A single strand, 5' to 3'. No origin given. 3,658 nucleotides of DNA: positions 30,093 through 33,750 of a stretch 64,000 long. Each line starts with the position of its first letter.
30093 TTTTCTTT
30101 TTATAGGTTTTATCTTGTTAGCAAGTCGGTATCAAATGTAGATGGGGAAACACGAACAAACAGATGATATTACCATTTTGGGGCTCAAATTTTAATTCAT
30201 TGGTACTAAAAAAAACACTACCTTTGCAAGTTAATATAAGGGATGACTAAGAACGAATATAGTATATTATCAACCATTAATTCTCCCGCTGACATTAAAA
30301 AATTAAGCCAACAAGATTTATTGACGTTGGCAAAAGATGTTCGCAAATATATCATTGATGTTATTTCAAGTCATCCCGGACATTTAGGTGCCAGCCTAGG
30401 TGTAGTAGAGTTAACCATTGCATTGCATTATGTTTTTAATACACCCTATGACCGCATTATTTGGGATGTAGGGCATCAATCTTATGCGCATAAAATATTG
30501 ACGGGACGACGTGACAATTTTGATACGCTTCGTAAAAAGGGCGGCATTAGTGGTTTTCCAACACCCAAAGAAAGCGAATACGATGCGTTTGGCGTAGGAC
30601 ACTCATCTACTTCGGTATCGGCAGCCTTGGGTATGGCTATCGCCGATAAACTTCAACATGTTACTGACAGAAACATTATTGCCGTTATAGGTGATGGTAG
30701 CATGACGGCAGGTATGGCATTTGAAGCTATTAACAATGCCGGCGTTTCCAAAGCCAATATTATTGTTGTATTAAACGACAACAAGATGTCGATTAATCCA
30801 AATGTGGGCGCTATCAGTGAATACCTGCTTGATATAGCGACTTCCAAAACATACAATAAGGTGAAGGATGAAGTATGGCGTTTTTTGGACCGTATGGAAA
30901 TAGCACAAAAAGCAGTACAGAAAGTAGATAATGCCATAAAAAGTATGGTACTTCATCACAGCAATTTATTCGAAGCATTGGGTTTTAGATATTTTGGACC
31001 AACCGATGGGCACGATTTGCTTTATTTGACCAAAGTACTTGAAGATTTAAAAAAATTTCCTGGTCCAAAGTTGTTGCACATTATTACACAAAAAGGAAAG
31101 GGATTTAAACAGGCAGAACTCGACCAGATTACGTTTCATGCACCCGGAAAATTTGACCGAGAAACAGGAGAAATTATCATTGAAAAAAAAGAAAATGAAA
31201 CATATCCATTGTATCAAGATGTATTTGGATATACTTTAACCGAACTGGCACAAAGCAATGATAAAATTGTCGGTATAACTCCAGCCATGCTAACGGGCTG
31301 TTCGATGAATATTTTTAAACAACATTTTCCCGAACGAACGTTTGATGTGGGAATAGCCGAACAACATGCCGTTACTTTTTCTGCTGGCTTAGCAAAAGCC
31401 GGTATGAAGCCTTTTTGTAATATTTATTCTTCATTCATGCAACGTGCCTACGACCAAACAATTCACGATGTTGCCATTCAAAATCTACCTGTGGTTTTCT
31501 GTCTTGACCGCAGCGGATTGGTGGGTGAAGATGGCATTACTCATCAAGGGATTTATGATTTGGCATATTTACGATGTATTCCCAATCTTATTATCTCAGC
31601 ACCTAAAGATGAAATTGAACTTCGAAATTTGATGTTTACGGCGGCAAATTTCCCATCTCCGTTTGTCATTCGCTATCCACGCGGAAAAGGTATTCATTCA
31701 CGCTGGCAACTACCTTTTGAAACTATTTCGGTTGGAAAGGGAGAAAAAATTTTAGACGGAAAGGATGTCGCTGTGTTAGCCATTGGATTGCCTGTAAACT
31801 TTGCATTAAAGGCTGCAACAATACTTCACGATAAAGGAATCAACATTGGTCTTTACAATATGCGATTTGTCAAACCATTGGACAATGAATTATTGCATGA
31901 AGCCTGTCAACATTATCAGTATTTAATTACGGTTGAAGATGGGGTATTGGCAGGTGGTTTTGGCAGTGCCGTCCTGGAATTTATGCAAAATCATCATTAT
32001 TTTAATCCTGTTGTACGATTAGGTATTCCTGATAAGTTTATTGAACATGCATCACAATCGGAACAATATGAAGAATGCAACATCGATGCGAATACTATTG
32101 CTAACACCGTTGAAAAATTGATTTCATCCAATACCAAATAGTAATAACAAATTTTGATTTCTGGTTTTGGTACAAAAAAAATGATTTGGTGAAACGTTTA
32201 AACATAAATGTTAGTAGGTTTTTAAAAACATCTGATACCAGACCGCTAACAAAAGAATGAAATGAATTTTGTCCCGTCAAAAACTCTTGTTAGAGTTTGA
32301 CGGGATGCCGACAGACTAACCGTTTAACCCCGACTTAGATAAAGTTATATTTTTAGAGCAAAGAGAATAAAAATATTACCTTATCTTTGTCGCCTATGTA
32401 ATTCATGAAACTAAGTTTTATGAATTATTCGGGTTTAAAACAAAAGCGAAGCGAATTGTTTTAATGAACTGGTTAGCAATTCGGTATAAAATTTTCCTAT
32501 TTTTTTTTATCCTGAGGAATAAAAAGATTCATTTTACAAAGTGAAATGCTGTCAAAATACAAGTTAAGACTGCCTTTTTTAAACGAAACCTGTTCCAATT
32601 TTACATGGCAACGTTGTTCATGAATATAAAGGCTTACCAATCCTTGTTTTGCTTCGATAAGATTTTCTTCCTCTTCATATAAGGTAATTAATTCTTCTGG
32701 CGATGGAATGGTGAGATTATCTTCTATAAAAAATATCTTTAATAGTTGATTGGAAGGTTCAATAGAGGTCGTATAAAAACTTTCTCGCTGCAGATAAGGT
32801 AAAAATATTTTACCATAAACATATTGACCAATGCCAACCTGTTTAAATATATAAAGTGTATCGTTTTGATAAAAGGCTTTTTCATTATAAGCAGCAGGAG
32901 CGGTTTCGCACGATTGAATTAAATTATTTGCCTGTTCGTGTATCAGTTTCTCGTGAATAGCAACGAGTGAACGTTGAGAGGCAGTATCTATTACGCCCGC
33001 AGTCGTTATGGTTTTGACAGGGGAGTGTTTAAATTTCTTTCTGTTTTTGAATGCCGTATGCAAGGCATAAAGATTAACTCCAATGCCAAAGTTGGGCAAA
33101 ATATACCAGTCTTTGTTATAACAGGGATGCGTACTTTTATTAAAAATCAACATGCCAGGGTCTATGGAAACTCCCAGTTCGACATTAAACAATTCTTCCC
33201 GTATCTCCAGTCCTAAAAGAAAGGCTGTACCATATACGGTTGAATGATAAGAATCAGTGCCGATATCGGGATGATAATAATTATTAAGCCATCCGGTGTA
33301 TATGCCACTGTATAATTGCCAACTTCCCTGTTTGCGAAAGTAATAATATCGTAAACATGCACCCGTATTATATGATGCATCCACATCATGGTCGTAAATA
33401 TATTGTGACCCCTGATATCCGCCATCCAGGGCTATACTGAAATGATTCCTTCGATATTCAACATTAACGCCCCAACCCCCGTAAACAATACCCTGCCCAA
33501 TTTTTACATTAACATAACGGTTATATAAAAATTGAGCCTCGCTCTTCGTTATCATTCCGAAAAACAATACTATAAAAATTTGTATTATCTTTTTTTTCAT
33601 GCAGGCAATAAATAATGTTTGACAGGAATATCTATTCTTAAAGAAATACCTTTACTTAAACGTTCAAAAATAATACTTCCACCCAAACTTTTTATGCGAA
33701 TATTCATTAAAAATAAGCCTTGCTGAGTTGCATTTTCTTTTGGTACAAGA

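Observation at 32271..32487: Filled-site versus empty-site pair: a 110-bp element with inverted ends sits inside a composite intergenic repeat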

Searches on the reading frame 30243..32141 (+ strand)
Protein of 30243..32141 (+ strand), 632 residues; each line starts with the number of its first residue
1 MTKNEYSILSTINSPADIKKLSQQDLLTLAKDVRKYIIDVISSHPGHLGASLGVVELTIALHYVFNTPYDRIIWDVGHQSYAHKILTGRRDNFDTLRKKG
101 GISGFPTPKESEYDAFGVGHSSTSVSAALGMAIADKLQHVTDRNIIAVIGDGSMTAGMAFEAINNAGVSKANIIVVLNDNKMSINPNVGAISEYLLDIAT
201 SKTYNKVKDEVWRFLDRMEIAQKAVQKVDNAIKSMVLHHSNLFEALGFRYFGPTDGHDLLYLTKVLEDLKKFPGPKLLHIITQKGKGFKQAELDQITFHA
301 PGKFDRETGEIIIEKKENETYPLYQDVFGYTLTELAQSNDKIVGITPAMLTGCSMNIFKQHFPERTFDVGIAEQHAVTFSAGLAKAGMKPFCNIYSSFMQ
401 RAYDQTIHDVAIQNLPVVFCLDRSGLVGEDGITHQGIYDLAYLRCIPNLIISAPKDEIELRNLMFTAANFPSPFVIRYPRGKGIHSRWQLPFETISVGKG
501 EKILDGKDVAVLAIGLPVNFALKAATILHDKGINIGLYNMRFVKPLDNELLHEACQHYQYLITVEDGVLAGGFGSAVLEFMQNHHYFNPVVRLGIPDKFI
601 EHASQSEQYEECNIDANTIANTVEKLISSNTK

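Call 12: search_protein_families(library=pfam, proteins=[window:30243-32141:+])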
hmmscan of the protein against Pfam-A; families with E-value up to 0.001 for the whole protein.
window:30243-32141:+ (632 aa): 7 families
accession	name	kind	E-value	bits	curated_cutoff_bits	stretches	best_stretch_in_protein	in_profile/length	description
PF13292.11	DXP_synthase_N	-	2.1e-118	395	21.2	1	9-282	1-274/274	1-deoxy-D-xylulose-5-phosphate synthase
PF02779.29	Transket_pyr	-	9.9e-41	139.7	27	1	324-482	5-171/174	Transketolase, pyrimidine binding domain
PF02780.25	Transketolase_C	-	1.1e-29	103.2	25.9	1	498-619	1-124/124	Transketolase, C-terminal domain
PF00456.26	Transketolase_N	-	3.3e-07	30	22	1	30-233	6-227/334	Transketolase, thiamine diphosphate binding domain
PF00676.26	E1_dh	-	6.4e-06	25.8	22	1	121-197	103-180/300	Dehydrogenase E1 component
PF02775.26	TPP_enzyme_C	-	2.2e-05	24.7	21.9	1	115-182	24-84/151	Thiamine pyrophosphate enzyme, C-terminal TPP binding domain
PF17147.9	PFOR_II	-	0.00041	21.1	27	0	508-582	2-79/102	Pyruvate:ferredoxin oxidoreductase core domain II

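Call 13: find_encoding_contigs(protein=window:30243-32141:+, flank=10000, max_places=10)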
Protein window:30243-32141:+ (632 aa): 2 contigs read that carry it; 1 place shown.
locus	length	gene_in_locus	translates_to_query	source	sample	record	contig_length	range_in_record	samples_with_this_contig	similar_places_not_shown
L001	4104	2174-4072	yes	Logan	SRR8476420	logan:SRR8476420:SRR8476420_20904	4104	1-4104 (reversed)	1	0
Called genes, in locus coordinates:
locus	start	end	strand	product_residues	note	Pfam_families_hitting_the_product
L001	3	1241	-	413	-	?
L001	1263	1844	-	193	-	PF18935:DUF5683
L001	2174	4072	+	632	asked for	PF13292:DXP_synthase_N, PF00456:Transketolase_N (weak), PF00676:E1_dh (weak), PF02775:TPP_enzyme_C (faint), PF02779:Transket_pyr, PF02780:Transketolase_C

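Call 63: list_cluster_members(proteins=[P0001, window:30243-32141:+, L009:2381-3661:-])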
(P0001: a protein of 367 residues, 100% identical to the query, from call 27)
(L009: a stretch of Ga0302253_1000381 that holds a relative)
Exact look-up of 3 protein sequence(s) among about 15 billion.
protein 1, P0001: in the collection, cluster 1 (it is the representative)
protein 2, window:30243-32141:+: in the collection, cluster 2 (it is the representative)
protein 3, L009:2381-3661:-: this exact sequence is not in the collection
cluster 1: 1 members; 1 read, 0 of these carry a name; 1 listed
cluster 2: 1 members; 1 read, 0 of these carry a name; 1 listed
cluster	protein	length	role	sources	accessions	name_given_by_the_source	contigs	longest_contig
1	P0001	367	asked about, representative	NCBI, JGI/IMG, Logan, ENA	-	-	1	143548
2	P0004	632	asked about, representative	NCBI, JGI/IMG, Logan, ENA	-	-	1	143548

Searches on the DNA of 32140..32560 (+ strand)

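Call 20: search_rna_families(source=window, start=32140, end=32560, threshold=evalue, max_evalue=10, show_alignments=3)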
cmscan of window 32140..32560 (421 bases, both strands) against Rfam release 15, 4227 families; matches with E-value up to 10: 11.
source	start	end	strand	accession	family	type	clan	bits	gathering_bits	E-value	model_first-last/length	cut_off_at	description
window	32459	32557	+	RF01590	plasmodium_snoR14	Gene; snRNA; snoRNA; CD-box;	-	23.6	90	0.98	1-127/127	no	small nucleolar RNA snoR14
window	32454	32554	-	RF00443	SNORA27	Gene; snRNA; snoRNA; HACA-box;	CL00032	21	64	0.18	1-127/127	no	Small nucleolar RNA SNORA27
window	32333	32392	+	RF04072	mir-7386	Gene; miRNA;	-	17.8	44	0.96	1-59/59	no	mir-7386 microRNA precursor family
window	32346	32445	+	RF02330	TtnuHACA23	Gene; snRNA; snoRNA; HACA-box;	-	16.6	100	9.9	1-135/135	no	Tetrahymena snoRNA TtnuHACA23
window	32468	32526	-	RF04331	Plastid-clpP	Cis-reg;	-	15.8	55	5.3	1-69/69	no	Plastid-clpP 5UTR RNA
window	32281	32378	-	RF01621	ceN126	Gene; snRNA; snoRNA; HACA-box;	-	14.6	80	5.8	1-131/131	no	Caenorhabditis snoRNA ceN126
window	32499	32557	+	RF02575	DM_SisR1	Gene;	-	13.8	62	0.9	1-389/389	no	Drosophila melanogaster stable intronic sequence RNA 1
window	32392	32452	+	RF01153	sn3060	Gene; snRNA; snoRNA; CD-box;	-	13.2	45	9.9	1-67/67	no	Small nucleolar RNA sn3060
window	32399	32427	-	RF04128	MIR8562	Gene; miRNA;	-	12.4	211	8.8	1-242/242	no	MIR8562 microRNA precursor family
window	32399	32442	+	RF01464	rliA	Gene; sRNA;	-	12.1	50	7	1-224/224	no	Listeria sRNA rliA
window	32140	32308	+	RF02637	EF0408_EF0409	Gene; sRNA;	-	11.1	440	1.5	223-412/412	5'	Enterococcus sRNA EF0408_EF0409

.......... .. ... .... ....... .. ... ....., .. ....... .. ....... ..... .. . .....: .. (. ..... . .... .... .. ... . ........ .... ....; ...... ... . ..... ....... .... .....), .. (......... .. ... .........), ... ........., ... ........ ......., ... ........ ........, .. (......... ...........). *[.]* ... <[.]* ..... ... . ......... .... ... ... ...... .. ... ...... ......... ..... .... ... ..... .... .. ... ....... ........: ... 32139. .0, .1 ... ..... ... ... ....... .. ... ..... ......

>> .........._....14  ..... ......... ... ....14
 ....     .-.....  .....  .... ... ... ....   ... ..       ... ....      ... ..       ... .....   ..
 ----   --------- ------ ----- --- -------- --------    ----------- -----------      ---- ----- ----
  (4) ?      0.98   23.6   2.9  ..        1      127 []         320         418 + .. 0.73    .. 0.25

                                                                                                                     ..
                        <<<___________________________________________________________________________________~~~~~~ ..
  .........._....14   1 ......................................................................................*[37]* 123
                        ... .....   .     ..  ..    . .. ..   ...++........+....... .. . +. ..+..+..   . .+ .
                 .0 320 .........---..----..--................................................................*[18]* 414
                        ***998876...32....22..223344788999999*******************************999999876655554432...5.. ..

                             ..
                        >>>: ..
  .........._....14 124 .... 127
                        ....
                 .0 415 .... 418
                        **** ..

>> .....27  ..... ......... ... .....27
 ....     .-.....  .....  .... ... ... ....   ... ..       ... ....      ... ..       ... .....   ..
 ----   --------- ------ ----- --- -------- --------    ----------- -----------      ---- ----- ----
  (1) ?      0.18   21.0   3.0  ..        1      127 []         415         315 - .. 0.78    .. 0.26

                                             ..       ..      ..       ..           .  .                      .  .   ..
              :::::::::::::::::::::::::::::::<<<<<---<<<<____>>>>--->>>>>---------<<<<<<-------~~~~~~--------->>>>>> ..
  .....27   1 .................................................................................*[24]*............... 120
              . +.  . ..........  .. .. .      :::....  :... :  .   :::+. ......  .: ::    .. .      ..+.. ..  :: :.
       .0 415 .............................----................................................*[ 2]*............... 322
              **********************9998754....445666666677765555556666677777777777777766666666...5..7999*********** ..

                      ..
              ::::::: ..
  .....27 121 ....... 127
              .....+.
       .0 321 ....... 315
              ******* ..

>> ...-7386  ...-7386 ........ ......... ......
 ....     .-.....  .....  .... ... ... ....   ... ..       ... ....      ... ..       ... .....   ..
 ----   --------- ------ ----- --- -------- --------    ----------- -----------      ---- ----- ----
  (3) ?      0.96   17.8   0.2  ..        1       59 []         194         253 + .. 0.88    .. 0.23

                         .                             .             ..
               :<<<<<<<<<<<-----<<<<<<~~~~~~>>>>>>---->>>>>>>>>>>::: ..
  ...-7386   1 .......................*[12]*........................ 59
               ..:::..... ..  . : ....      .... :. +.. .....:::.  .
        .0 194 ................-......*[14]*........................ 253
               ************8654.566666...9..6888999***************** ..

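Call 24: search_dna_similar(query=window:32310-32450:+, collection=plasmids, mode=distant, max_evalue=1)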
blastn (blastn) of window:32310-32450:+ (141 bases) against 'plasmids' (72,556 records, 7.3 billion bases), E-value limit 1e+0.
Records with a match: 1; places in all: 1; records where one place covers at least 80% of the query: 0.
Best place of each record, by identity: 60-80% 1.
By first word of the organism name: Priestia 1.
By predicted mobility (MOB-suite, as given by PLSDB): non-mobilizable 1.
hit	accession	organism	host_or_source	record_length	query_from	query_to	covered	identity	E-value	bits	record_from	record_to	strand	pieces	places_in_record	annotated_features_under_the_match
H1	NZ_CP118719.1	Priestia aryabhattai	Pure isolate,Tap water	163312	84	131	34%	79.2%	1e-1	43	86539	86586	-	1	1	none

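Call 25: search_dna_similar(query=window:32310-32450:+, collection=phages, mode=distant, max_evalue=1)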
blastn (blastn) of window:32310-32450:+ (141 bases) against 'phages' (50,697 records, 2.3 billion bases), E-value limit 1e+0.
Records with a match: 2; places in all: 2; records where one place covers at least 80% of the query: 0.
Best place of each record, by identity: 90-95% 2.
By first word of the organism name: Campylobacter 2.
By host as written in the record: Campylobacter jejuni LBA65 1; Campylobacter jejuni 2206 1.
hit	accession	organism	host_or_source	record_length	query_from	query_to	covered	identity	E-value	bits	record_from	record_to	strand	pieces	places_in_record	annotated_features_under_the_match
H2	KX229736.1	Campylobacter phage PC5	Campylobacter jejuni LBA65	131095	88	118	22%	90.3%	3e-2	44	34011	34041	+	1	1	none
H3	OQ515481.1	Campylobacter phage vB_Cj_QDYZ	Campylobacter jejuni 2206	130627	88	118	22%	90.3%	3e-2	44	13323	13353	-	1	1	none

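Call 54: build_rna_model(alignment_id=A2)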
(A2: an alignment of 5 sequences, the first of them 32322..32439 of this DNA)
Model R1 built from alignment A2 (5 sequences, 119 columns); structure: RNAalifold consensus.
model positions 118; base pairs 40; branch points 1; effective number of sequences 1.04; information 0.59 bits per position. Calibrated on 0.2 Mb of random sequence (short: E-values are rough).
structure used (alignment columns):
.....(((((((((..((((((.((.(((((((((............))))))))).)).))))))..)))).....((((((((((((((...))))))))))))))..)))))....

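Call 55: search_with_rna_model(model_id=R1, sources=[window, L003, L005, L006, L007, L009, L010], max_evalue=10)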
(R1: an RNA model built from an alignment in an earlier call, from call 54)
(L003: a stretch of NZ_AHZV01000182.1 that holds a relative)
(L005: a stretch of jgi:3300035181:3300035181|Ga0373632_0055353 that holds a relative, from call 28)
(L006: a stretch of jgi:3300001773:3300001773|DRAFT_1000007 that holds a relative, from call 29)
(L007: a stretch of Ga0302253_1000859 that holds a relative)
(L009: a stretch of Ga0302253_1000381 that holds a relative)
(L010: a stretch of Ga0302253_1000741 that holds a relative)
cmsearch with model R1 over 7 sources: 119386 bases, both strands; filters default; matches with E-value up to 10: 17.
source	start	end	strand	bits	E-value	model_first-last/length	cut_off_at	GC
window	32322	32439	+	143.3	8e-38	1-118/118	no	0.27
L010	255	372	-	140.2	6.2e-37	1-118/118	no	0.27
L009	2193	2310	+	139.2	1.2e-36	1-118/118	no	0.28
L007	7797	7914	+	135.3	1.5e-35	1-118/118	no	0.26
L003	7347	7450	-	73.1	5.5e-18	1-118/118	no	0.34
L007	7784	7876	-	32.4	1.9e-06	1-118/118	no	0.28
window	32296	32401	-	32.2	2.2e-06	1-118/118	no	0.35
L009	2179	2272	-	31.9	2.6e-06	1-118/118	no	0.3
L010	302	363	+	27.8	3.8e-05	10-71/118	no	0.26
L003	7380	7497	+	26.4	9.2e-05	1-118/118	no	0.28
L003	3336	3444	-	14.7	0.18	1-118/118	no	0.34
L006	4128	4190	+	13.1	0.53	1-118/118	no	0.32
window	37349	37460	+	12.4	0.81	1-118/118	no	0.32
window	44214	44245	-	11.7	1.3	25-56/118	no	0.12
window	22302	22365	-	11.7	1.3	1-118/118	no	0.23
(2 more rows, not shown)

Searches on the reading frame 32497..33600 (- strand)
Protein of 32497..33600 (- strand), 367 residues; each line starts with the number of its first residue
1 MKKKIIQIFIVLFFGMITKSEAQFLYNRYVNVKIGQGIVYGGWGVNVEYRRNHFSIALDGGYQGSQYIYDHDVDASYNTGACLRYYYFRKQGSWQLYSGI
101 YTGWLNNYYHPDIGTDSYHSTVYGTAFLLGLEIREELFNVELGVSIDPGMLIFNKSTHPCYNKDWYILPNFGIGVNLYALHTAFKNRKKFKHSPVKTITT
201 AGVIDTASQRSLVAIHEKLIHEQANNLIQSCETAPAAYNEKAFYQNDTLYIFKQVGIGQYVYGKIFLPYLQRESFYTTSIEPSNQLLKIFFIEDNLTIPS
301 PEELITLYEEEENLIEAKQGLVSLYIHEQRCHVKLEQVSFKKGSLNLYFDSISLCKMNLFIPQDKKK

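Call 12: search_protein_families(library=pfam, proteins=[window:32497-33600:-])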
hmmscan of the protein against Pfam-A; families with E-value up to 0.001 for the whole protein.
window:32497-33600:- (367 aa): 0 families

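Call 14: find_encoding_contigs(protein=window:32497-33600:-, flank=10000, max_places=10)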
Protein window:32497-33600:- (367 aa): 2 contigs read that carry it; 1 place shown.
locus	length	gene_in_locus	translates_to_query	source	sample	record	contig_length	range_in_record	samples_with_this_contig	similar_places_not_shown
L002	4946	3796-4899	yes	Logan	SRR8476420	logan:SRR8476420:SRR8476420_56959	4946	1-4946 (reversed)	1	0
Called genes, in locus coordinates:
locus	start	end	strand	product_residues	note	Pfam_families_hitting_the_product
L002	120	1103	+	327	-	PF01075:Glyco_transf_9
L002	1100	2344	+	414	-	PF01136:Peptidase_U32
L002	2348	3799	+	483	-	PF00072:Response_reg, PF00989:PAS (weak), PF13426:PAS_9 (weak), PF07730:HisKA_3 (weak), PF02518:HATPase_c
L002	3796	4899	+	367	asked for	-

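Call 27: find_homologous_proteins(query=window:32497-33600:-)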
Query window:32497-33600:- (367 aa): 3 proteins with E <= 0.001 among 1250 candidates.
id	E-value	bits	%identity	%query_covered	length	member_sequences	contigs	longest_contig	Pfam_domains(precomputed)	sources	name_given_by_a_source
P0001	2.9e-249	844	100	100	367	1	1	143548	-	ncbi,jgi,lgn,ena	-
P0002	1.9e-144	499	62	97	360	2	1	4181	-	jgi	jgi:hypothetical protein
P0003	1.7e-99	351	48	92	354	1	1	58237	-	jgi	-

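Call 28: find_encoding_contigs(protein=P0002, flank=10000)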
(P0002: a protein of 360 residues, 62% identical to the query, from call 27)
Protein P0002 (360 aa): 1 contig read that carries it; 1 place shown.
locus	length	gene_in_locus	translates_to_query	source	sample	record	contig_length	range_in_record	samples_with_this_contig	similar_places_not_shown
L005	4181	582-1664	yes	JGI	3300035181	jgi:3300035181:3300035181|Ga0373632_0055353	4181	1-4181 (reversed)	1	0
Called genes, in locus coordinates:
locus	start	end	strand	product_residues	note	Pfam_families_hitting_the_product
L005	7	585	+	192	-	PF02518:HATPase_c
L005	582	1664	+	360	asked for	-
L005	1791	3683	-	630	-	PF13292:DXP_synthase_N, PF00456:Transketolase_N, PF02779:Transket_pyr, PF02780:Transketolase_C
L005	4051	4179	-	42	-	?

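Call 29: find_encoding_contigs(protein=P0003, flank=10000)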
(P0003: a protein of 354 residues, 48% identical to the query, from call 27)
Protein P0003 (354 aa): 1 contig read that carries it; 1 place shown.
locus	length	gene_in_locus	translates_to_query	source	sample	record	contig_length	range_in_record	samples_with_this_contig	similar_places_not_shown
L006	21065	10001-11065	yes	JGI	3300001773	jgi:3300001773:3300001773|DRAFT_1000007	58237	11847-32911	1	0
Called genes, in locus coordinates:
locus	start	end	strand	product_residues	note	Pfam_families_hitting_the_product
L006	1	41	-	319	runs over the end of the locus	PF01380:SIS, PF00571:CBS (weak)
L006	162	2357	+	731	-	PF04851:ResIII (weak), PF00270:DEAD, PF00271:Helicase_C, PF16124:RecQ_Zn_bind, PF09382:RQC, PF00570:HRDC, PF21220:RecQ-1-like_HTH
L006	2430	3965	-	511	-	PF12072:RNase_Y_N, PF00013:KH_1 (weak), PF08668:HDOD (faint), PF01966:HD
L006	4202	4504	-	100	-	PF05164:ZapA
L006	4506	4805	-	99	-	-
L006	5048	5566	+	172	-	-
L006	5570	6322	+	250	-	PF00535:Glycos_transf_2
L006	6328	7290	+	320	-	PF13489:Methyltransf_23, PF05219:DREV, PF08003:Methyltransf_9 (weak), PF07021:MetW, PF08241:Methyltransf_11, PF08242:Methyltransf_12, PF13649:Methyltransf_25, PF13847:Methyltransf_31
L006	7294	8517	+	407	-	PF01926:MMR_HSR1, PF18128:HydF_dimer, PF18133:HydF_tetramer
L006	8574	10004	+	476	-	PF00072:Response_reg, PF13426:PAS_9 (faint), PF02518:HATPase_c (weak)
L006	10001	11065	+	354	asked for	-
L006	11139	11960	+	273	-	PF00160:Pro_isomerase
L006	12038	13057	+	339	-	PF02912:Phe_tRNA-synt_N, PF01409:tRNA-synt_2d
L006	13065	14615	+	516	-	PF28494:GlyRS_ins_1, PF00587:tRNA-synt_2b, PF03129:HGTP_anticodon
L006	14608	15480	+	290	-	-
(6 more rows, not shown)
